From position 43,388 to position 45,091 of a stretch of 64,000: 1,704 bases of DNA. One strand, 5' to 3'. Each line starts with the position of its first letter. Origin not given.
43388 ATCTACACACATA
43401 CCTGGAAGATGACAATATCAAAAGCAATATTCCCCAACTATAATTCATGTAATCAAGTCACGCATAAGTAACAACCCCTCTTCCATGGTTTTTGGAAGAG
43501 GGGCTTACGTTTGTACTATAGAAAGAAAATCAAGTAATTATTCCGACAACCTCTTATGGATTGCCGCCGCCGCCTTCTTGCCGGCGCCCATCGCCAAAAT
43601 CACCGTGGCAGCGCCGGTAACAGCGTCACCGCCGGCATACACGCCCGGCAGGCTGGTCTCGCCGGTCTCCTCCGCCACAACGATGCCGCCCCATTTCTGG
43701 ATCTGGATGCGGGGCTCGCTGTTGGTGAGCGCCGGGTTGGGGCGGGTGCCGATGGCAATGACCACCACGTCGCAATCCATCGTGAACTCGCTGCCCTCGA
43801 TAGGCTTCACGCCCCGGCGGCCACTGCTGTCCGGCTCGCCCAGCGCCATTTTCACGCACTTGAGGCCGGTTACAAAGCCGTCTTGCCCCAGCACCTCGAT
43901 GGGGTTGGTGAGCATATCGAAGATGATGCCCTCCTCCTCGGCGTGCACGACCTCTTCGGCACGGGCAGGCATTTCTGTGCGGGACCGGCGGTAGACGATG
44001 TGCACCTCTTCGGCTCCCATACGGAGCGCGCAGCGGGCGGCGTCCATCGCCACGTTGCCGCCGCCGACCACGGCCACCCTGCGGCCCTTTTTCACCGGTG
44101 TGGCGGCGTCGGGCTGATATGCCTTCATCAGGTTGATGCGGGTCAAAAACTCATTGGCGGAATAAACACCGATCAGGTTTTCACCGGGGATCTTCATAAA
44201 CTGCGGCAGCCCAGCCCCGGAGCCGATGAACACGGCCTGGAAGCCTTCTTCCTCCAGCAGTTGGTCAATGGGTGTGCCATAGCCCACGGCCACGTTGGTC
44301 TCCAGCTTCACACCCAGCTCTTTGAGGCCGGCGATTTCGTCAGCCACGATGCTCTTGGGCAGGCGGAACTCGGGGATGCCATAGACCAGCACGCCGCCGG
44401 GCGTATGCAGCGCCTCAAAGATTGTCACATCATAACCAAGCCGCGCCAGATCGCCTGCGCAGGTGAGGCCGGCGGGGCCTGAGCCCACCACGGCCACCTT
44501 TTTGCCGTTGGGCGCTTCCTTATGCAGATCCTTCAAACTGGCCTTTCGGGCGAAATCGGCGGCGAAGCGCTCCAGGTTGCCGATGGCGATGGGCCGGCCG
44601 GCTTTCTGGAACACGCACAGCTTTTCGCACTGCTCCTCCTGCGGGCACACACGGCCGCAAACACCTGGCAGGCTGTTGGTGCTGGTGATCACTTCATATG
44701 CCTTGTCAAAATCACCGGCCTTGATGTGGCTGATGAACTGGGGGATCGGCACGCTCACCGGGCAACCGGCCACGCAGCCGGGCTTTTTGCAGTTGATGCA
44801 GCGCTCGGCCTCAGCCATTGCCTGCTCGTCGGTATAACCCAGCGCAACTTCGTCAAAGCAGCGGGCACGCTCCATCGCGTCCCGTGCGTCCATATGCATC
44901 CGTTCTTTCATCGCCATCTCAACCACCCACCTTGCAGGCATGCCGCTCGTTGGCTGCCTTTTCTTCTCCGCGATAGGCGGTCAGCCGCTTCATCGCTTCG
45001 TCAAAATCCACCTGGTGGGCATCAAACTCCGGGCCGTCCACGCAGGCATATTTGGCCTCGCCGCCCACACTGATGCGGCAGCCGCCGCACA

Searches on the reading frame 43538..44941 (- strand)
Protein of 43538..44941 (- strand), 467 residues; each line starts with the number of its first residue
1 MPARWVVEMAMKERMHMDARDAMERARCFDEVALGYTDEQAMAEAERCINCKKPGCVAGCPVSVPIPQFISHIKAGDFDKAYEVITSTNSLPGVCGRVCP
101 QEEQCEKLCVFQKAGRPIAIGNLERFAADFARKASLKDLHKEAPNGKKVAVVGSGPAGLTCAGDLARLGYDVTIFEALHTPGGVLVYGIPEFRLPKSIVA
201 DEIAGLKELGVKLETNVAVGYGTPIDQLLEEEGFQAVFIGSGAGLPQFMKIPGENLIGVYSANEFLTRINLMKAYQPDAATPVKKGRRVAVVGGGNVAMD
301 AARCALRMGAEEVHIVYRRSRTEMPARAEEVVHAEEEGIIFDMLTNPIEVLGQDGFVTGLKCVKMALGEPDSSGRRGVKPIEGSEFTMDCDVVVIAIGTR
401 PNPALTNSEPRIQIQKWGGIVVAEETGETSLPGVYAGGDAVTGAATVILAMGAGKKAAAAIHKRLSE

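Call 40: find_encoding_contigs(protein=window:43538-44941:-, flank=6000, max_places=10)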
Protein window:43538-44941:- (467 aa): no gene with exactly this product is on record in the collection.
